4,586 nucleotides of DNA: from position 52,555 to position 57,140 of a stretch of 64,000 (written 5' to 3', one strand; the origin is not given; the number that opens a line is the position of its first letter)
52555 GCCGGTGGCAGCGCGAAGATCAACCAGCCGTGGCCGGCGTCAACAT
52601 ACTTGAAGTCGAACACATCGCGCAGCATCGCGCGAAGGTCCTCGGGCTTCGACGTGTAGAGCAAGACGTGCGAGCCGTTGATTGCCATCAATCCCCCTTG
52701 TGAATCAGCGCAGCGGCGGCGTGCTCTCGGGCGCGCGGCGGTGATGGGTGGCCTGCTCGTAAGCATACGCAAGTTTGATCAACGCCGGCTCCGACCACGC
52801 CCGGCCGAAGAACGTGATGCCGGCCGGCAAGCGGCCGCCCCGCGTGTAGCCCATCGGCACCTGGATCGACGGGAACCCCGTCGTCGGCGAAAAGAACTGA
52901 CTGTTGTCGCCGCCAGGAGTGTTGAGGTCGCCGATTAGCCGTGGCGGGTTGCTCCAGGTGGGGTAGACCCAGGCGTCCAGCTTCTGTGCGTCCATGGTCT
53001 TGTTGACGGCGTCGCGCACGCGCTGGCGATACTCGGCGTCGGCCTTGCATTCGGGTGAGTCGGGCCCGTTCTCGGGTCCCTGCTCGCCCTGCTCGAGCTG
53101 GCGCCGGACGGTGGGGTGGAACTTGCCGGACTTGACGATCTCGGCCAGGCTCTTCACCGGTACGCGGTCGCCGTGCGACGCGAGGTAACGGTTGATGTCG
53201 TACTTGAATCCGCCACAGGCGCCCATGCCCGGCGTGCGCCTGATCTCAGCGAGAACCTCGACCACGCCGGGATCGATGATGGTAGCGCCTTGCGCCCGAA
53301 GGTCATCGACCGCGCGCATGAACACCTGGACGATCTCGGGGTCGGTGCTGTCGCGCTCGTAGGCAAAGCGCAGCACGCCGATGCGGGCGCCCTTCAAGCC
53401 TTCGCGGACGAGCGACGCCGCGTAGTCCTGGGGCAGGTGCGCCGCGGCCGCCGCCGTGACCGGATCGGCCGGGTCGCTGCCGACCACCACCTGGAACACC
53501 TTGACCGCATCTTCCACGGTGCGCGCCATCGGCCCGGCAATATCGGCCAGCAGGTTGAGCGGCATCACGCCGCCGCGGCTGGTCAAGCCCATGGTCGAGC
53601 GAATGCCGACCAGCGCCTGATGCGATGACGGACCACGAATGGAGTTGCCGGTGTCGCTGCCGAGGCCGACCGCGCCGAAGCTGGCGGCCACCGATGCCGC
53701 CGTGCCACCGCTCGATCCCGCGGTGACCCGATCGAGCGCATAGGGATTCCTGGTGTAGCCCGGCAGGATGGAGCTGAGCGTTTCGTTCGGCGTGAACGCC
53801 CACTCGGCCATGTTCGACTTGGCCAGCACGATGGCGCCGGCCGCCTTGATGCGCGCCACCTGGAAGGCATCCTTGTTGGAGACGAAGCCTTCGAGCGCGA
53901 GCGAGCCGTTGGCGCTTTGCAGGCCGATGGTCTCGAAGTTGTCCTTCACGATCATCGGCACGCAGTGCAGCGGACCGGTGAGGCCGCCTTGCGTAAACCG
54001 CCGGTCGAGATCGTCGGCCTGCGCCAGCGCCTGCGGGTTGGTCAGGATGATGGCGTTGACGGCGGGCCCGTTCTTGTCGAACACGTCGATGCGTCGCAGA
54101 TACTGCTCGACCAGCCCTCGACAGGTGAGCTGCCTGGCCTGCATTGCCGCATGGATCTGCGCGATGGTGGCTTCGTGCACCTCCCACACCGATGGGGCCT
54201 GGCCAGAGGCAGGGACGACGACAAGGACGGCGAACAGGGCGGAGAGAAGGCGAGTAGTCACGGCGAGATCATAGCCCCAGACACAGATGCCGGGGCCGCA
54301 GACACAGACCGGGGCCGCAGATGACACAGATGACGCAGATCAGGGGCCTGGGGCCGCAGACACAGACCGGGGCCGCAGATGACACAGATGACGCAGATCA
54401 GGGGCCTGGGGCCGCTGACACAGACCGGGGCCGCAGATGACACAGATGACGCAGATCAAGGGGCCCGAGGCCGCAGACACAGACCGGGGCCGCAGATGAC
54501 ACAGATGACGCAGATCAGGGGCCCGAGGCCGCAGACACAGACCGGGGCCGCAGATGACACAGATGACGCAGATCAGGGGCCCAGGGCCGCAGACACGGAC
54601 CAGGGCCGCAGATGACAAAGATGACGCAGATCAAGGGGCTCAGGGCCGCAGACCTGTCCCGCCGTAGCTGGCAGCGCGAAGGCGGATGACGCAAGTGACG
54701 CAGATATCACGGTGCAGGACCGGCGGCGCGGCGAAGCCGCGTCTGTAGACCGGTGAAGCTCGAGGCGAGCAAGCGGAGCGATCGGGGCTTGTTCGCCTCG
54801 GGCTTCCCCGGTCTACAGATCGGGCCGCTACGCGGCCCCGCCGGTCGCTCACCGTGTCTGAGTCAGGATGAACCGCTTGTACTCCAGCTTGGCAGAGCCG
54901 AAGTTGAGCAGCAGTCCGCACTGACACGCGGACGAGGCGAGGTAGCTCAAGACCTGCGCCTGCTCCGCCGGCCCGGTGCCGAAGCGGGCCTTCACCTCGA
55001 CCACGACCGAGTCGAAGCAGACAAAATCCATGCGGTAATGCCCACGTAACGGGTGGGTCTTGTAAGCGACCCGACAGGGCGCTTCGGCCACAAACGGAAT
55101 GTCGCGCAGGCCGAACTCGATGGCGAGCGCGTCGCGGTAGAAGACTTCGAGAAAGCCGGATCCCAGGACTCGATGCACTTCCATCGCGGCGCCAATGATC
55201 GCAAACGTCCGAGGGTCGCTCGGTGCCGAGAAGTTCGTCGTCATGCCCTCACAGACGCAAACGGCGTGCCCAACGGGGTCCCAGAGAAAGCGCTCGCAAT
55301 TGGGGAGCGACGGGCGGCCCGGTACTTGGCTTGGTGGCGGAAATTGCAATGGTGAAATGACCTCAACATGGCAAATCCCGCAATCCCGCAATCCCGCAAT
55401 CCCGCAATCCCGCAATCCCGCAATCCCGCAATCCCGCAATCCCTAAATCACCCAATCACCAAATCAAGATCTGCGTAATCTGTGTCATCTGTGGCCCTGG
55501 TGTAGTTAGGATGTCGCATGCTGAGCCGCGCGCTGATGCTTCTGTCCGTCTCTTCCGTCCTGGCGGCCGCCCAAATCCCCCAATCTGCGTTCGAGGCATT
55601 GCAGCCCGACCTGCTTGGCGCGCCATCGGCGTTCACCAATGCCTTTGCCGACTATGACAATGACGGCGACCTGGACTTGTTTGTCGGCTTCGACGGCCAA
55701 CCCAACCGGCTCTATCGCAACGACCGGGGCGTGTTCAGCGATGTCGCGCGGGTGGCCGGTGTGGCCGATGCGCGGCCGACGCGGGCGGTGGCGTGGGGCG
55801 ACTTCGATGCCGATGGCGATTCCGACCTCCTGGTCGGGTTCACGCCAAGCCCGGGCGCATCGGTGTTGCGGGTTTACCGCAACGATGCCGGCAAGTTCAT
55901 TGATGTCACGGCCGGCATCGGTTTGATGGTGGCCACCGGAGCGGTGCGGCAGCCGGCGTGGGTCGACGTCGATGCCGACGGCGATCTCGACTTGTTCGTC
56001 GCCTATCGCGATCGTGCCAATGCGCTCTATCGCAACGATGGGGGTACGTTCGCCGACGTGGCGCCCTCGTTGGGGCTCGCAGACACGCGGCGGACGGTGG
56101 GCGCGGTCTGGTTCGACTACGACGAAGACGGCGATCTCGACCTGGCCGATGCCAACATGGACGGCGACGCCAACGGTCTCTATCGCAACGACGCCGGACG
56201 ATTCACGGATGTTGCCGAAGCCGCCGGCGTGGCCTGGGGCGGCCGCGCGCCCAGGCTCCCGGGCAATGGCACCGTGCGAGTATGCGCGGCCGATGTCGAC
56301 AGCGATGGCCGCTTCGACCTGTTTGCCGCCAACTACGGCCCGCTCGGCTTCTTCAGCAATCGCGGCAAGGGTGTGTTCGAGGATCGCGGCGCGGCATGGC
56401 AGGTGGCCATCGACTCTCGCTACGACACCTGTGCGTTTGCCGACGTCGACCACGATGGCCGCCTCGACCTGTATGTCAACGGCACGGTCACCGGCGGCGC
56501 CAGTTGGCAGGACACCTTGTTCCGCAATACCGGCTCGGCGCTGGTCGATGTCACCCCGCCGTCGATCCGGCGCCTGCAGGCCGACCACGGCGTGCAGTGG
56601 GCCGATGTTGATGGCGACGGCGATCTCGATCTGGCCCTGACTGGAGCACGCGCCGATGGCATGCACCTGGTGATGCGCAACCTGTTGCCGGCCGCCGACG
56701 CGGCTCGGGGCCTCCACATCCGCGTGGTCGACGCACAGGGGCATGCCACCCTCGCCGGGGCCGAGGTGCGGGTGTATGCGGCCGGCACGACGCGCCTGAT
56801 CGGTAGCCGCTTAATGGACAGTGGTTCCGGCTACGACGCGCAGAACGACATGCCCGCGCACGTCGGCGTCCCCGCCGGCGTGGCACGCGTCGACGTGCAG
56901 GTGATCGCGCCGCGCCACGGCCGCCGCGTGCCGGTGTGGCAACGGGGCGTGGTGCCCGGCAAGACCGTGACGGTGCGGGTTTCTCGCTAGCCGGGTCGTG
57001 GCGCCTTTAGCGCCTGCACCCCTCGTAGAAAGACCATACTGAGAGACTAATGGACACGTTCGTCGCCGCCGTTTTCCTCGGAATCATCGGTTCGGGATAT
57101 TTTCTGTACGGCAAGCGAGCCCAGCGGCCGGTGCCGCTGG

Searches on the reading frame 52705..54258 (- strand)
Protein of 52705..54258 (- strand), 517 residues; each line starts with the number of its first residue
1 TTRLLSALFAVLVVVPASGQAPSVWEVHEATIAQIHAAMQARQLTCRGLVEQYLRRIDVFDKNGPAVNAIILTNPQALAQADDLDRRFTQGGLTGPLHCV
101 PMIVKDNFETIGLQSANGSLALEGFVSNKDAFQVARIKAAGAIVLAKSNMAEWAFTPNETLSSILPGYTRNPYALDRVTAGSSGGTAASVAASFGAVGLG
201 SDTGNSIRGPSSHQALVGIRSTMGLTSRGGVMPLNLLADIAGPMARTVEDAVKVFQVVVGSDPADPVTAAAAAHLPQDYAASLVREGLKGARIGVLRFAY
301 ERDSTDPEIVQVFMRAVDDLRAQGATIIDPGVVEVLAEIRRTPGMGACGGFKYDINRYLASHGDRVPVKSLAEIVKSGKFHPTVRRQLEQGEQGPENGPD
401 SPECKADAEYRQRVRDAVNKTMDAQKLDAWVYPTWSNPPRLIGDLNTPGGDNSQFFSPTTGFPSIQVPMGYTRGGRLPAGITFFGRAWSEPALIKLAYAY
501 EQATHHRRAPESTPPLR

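Call 101: search_protein_families(library=pfam, proteins=[window:52705-54258:-], max_evalue=0.0001)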
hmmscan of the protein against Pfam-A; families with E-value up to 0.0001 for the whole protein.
window:52705-54258:- (517 aa): 1 family
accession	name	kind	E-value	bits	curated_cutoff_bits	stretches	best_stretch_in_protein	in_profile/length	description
PF01425.27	Amidase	-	5.4e-85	286.5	27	1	49-493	2-444/445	Amidase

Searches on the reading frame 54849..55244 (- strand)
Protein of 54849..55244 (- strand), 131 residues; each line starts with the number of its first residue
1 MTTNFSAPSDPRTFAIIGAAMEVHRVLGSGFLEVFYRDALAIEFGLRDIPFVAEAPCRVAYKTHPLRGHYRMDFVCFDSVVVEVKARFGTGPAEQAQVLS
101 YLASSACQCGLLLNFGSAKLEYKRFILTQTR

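Call 41: search_protein_families(library=ncbifam, proteins=[window:54849-55244:-], max_evalue=0.01)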
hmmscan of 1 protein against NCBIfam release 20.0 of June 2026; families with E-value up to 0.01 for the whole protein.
window:54849-55244:- (131 aa): 1 family
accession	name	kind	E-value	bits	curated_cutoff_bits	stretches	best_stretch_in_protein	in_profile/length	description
TIGR04256.1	GxxExxY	subfamily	2.6e-35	121.3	35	1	13-126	3-116/116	GxxExxY protein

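Call 42: search_protein_families(library=padloc, proteins=[window:54849-55244:-], max_evalue=0.01)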
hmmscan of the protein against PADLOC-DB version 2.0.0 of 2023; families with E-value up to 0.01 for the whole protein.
window:54849-55244:- (131 aa): 0 families

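Call 52: find_homologous_proteins(query=window:54852-55244:-, max_evalue=1e-10)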
Query window:54852-55244:- (131 aa): 5556 proteins with E <= 1e-10 among 5737 candidates; the best 120 are listed.
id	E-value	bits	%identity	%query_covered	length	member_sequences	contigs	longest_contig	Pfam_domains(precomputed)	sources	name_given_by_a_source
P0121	7.3e-82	290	100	100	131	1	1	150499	PF13366.13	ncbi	-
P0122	9.3e-71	254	89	100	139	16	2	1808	PF13366.13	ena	-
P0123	2.7e-70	252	88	100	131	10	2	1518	PF13366.13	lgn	-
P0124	1.4e-69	250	87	100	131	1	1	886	PF13366.13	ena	-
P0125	5.8e-69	248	87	100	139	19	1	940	PF13366.13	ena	-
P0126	7.3e-69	248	87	100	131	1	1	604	PF13366.13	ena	-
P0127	5.1e-68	245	84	100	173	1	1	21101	PF13366.13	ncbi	-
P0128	5.9e-68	245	86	100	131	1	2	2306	PF13366.13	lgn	-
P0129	2.2e-67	243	86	100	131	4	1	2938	PF13366.13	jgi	-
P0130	2.7e-67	243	85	100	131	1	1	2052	PF13366.13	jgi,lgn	jgi:GxxExxY protein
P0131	4.9e-67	242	85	100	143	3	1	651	PF13366.13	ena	-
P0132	7.0e-67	241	85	100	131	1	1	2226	PF13366.13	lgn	-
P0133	8.3e-67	241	83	100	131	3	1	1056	PF13366.13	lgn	-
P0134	1.3e-66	240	86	98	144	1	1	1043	PF13366.13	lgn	-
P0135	3.2e-66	239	85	100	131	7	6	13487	PF13366.13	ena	-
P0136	4.6e-66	239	83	100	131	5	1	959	PF13366.13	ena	-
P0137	2.8e-65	236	82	100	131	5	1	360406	PF13366.13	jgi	-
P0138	7.5e-65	235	83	100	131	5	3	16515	PF13366.13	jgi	jgi:GxxExxY protein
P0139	1.2e-64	234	86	95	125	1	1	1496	PF13366.13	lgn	-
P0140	1.3e-64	234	82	100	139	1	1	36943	PF13366.13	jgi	-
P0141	1.8e-63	230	82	100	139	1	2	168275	PF13366.13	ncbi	ncbi:MAG: GxxExxY protein [Vicinamibacterales bacterium]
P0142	3.4e-63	229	82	98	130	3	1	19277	PF13366.13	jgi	jgi:GxxExxY protein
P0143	6.1e-63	228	79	100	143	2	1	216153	PF13366.13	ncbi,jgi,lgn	ncbi:MAG: GxxExxY protein [Vicinamibacterales bacterium]|jgi:GxxExxY protein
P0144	9.8e-61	221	81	96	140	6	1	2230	PF13366.13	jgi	jgi:GxxExxY protein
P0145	4.1e-60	219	87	85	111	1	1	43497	PF13366.13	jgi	jgi:GxxExxY protein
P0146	1.9e-59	217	78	96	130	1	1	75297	PF13366.13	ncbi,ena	-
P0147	5.7e-59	216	75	100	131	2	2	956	PF13366.13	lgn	-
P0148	7.1e-59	215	77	100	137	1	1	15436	PF13366.13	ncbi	-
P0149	7.3e-59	215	73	100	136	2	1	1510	PF13366.13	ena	-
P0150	1.3e-58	215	77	95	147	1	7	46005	PF13366.13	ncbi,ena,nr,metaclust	ncbi:MAG: hypothetical protein A3J29_18385 [Acidobacteria bacterium RIFCSPLOWO2_12_FULL_67_14b]|nr:M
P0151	1.0e-57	212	77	95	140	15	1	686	PF13366.13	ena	-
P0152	1.4e-57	211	73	100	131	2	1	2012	PF13366.13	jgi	jgi:GxxExxY protein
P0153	2.4e-57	210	87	85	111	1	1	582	PF13366.13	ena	-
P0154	2.9e-57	210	74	96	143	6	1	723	PF13366.13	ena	-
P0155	3.0e-57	210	75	95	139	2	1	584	PF13366.13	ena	-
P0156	4.8e-57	209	73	100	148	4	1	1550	PF13366.13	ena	-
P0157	1.2e-56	208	70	100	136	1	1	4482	PF13366.13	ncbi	ncbi:MAG: GxxExxY protein [Vicinamibacterales bacterium]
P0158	1.8e-56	208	72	98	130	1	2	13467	PF13366.13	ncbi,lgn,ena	-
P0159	2.4e-56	207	73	100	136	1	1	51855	PF13366.13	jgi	jgi:GxxExxY protein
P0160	3.0e-56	207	73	100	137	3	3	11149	PF13366.13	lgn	-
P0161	4.9e-56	206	74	98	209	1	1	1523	PF13366.13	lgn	-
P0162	1.0e-55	205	74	100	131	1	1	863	PF13366.13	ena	-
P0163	3.6e-55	203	76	94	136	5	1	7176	PF13366.13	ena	-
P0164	4.2e-55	203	73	100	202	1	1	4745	PF13366.13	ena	-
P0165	3.2e-54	200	75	93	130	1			PF13366.13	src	-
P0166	3.8e-54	200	74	98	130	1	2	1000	PF13366.13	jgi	jgi:GxxExxY protein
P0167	2.1e-53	198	71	100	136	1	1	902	PF13366.13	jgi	jgi:GxxExxY protein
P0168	4.2e-53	197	69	93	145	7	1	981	PF13366.13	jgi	jgi:GxxExxY protein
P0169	8.2e-53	196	71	96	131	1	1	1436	PF13366.13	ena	-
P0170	1.7e-52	195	70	98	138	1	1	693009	PF13366.13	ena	-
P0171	2.3e-52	194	71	96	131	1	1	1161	PF13366.13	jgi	jgi:GxxExxY protein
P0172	3.1e-52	194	73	95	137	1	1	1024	PF13366.13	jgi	jgi:GxxExxY protein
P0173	4.0e-52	193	71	100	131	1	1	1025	PF13366.13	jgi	jgi:GxxExxY protein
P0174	4.5e-52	193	69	96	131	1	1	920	PF13366.13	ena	-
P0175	5.6e-52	193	73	92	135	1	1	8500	PF13366.13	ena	-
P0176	5.7e-52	193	73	94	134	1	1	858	PF13366.13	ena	-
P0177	5.7e-52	193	74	93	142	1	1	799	PF13366.13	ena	-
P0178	5.8e-52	193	70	100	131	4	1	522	PF13366.13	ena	-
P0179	7.0e-52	193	68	100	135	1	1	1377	PF13366.13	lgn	-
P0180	1.2e-51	192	71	96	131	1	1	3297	PF13366.13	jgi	jgi:GxxExxY protein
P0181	2.0e-51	191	69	98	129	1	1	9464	PF13366.13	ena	-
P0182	2.3e-51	191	70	94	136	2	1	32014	PF13366.13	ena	-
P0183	2.7e-51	191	72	90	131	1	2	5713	PF13366.13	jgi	jgi:GxxExxY protein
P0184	2.9e-51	191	68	99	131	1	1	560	PF13366.13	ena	-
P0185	3.0e-51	191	72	92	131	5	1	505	PF13366.13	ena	-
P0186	4.0e-51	190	66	98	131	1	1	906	PF13366.13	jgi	jgi:GxxExxY protein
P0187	4.2e-51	190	71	96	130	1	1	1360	PF13366.13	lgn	-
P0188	4.3e-51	190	70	94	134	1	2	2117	PF13366.13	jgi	jgi:GxxExxY protein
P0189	4.7e-51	190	68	95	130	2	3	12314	PF13366.13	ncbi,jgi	jgi:GxxExxY protein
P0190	4.7e-51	190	70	98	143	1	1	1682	PF13366.13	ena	-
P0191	5.2e-51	190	67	98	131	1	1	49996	PF13366.13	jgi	jgi:GxxExxY protein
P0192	5.7e-51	190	66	98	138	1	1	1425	PF13366.13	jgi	jgi:GxxExxY protein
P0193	6.6e-51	190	71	93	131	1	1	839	PF13366.13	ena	-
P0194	8.7e-51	189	72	94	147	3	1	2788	PF13366.13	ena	-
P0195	9.9e-51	189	67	96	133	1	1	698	PF13366.13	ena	-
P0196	2.0e-50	188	66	96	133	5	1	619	PF13366.13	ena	-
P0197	2.1e-50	188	71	90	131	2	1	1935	PF13366.13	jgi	-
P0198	2.3e-50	188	70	96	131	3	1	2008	PF13366.13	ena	-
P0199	2.4e-50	188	66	98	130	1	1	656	PF13366.13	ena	-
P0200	2.5e-50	188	69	92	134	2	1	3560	PF13366.13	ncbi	-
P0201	3.5e-50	187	71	90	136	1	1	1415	PF13366.13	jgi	jgi:GxxExxY protein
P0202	3.7e-50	187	71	93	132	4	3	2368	PF13366.13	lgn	-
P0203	4.6e-50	187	66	98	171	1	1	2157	PF13366.13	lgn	-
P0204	6.3e-50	186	69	92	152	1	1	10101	PF13366.13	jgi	jgi:GxxExxY protein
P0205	6.5e-50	186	67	94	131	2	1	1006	PF13366.13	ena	-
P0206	8.1e-50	186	69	96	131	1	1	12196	PF13366.13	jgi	jgi:GxxExxY protein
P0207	9.5e-50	186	72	90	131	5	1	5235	PF13366.13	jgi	jgi:GxxExxY protein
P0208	1.0e-49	186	67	97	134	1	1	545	PF13366.13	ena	-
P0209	1.2e-49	186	71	90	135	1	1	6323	PF13366.13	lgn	-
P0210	1.2e-49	185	72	90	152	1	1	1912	PF13366.13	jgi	jgi:GxxExxY protein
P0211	1.4e-49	185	69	90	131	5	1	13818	PF13366.13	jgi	jgi:GxxExxY protein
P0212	1.7e-49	185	71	93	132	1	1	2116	PF13366.13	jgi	-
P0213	1.8e-49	185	65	98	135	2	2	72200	PF13366.13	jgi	jgi:GxxExxY protein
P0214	2.1e-49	185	69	98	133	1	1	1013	PF13366.13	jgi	jgi:GxxExxY protein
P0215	2.2e-49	185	65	98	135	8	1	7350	PF13366.13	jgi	-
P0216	2.3e-49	185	70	90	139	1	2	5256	PF13366.13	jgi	jgi:GxxExxY protein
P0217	2.3e-49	185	67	97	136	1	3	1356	PF13366.13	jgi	jgi:GxxExxY protein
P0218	2.3e-49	185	68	93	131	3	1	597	PF13366.13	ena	-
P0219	2.7e-49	184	66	100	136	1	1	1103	PF13366.13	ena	-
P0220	2.7e-49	184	72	90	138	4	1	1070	PF13366.13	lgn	-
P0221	2.8e-49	184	69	94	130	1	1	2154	PF13366.13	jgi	jgi:GxxExxY protein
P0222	3.3e-49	184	70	90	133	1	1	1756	PF13366.13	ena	-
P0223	3.9e-49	184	68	98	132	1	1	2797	PF13366.13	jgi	-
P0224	3.9e-49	184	69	94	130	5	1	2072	PF13366.13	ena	-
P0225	4.0e-49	184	70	91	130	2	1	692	PF13366.13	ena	-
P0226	4.0e-49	184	69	92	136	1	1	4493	PF13366.13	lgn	-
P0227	4.6e-49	184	67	96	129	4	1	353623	PF13366.13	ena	-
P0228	4.8e-49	184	67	95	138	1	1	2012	PF13366.13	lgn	-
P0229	5.0e-49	184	66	93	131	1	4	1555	PF13366.13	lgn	-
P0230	5.4e-49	183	68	90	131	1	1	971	PF13366.13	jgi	jgi:GxxExxY protein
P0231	5.6e-49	183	68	94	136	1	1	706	PF13366.13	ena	-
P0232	6.5e-49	183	69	92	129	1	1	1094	PF13366.13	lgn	-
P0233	6.7e-49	183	64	99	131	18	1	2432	PF13366.13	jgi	jgi:GxxExxY protein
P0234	7.1e-49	183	69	93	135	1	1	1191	PF13366.13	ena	-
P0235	8.2e-49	183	67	96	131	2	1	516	PF13366.13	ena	-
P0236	8.3e-49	183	65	100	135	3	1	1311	PF13366.13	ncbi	-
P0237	8.7e-49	183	71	92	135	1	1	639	PF13366.13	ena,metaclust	metaclust:\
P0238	9.8e-49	183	68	90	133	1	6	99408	PF13366.13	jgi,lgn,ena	jgi:GxxExxY protein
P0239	1.0e-48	183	67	96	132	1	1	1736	PF13366.13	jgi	jgi:GxxExxY protein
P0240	1.0e-48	183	66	98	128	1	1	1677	PF13366.13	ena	-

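Call 54: find_related_loci(query=A3, collection=genome_contigs, flank=1500)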
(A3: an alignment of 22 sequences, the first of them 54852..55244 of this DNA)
Query A3 (131 aa) in genome_contigs; peptide patterns used: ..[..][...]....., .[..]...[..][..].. (x = any residue, [..] = any of these).
292 stretches matched a pattern; 221 encode a relative of the query (tblastn E <= 1e-3); the best 80 are kept; 80 distinct loci.
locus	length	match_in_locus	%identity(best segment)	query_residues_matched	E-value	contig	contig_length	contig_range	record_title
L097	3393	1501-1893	83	1-131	2e-73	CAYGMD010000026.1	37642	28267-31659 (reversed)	MAG TPA_asm: uncultured Acidobacterium sp. isolate ERP113451_co6_2 genome assembly, contig: NODE_267_length_37642_cov_12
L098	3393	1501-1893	82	1-131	8e-70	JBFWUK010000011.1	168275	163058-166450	MAG: Vicinamibacterales bacterium isolate CA_2019_TPBF_69 NODE_869_length_168275_cov_19.109077_TPBF, whole genome shotgu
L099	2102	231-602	77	8-131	2e-64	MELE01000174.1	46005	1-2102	MAG: Acidobacteria bacterium RIFCSPLOWO2_12_FULL_67_14b rifcsplowo2_12_scaffold_4496, whole genome shotgun sequence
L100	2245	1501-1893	70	1-131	2e-63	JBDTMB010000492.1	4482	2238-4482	MAG: Vicinamibacterales bacterium isolate cluster3_bin.116 NODE_114585_length_4482_cov_5.555907, whole genome shotgun se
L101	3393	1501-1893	66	1-131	6e-57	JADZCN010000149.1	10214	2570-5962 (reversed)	MAG: Acidobacteria bacterium isolate SJ725 c_000001559051, whole genome shotgun sequence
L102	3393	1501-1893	65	1-131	1e-55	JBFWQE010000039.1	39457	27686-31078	MAG: Vicinamibacterales bacterium isolate CA_2019_TPBF_176 NODE_5963_length_39457_cov_5.712560_TPBF, whole genome shotgu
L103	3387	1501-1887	65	1-129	1e-55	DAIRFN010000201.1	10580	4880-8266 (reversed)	MAG TPA_asm: Vicinamibacterales bacterium isolate CTOTU25586 NODE_3082_length_10580_cov_4.903468, whole genome shotgun s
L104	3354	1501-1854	72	9-126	1e-54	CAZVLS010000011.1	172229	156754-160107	MAG TPA_asm: uncultured Acidobacterium sp. isolate SRP292972_co3_79 genome assembly, contig: NODE_121_length_172229_cov_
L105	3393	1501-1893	63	1-131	4e-54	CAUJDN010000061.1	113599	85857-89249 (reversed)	MAG: Acidobacteriota bacterium isolate KLAP208 genome assembly, contig: KLAP208_606879, whole genome shotgun sequence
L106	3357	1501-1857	67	10-128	4e-51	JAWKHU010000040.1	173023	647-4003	MAG: Vicinamibacterales bacterium isolate ABC2.44 ABC2.44.fa-40, whole genome shotgun sequence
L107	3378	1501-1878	63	3-128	4e-50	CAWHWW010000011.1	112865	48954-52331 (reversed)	MAG: uncultured cyanobacterium isolate MFD02360.bin.2.184 genome assembly, contig: contig_27602, whole genome shotgun se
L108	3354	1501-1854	66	9-126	1e-49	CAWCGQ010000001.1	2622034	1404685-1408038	MAG: uncultured Acidimicrobiia bacterium isolate MFD01275.bin.1.78 genome assembly, contig: contig_1584, whole genome sh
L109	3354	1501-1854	65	9-126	5e-49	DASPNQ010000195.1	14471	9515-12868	MAG TPA_asm: Vicinamibacterales bacterium isolate SMAG_U12125 k141_397445, whole genome shotgun sequence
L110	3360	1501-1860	65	7-126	2e-48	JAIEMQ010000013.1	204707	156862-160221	MAG: Cyanobacteriota bacterium isolate co.spades.CONCOCT.2.5kb_103 c_000000000021, whole genome shotgun sequence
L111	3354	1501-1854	66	10-127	5e-47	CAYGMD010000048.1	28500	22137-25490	MAG TPA_asm: uncultured Acidobacterium sp. isolate ERP113451_co6_2 genome assembly, contig: NODE_435_length_28500_cov_11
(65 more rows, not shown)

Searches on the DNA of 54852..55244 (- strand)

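Call 59: search_rna_families(sources=[L166, L137, L156, L145, L128, L164, L006, L027], threshold=gathering)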
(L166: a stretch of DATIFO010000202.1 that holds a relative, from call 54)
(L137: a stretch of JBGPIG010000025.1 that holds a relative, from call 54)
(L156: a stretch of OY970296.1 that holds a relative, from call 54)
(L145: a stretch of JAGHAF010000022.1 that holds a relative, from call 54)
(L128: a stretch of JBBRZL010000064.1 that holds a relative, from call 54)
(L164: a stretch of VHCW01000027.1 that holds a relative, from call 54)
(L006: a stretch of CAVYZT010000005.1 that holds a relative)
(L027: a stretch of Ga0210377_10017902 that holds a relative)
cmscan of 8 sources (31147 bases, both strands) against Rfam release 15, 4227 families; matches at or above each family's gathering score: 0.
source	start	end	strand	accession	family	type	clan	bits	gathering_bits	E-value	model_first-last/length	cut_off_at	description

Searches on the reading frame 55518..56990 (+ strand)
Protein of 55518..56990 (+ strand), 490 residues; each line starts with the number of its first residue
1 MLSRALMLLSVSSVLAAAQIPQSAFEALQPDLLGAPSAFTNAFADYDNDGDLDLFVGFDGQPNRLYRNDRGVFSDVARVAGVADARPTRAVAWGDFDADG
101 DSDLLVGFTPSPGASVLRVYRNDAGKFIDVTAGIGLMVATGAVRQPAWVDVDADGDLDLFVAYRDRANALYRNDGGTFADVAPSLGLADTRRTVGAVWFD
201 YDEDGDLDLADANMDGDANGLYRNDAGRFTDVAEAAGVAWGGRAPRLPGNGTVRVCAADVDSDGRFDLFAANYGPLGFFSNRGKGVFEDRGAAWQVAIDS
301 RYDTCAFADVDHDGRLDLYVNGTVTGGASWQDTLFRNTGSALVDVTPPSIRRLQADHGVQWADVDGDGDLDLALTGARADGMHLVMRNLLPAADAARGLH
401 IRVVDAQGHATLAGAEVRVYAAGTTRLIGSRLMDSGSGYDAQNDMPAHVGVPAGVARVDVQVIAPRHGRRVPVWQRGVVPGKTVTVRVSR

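Call 101: search_protein_families(library=pfam, proteins=[window:55518-56990:+], max_evalue=0.0001)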
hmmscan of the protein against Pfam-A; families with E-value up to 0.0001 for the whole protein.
window:55518-56990:+ (490 aa): 2 families
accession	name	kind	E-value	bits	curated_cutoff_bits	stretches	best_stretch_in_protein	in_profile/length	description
PF13517.12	FG-GAP_3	-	1.5e-42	144.5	26.9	5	259-320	1-61/61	FG-GAP-like repeat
PF01839.29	FG-GAP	-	1.6e-14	53.9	22.1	0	89-111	3-25/37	FG-GAP repeat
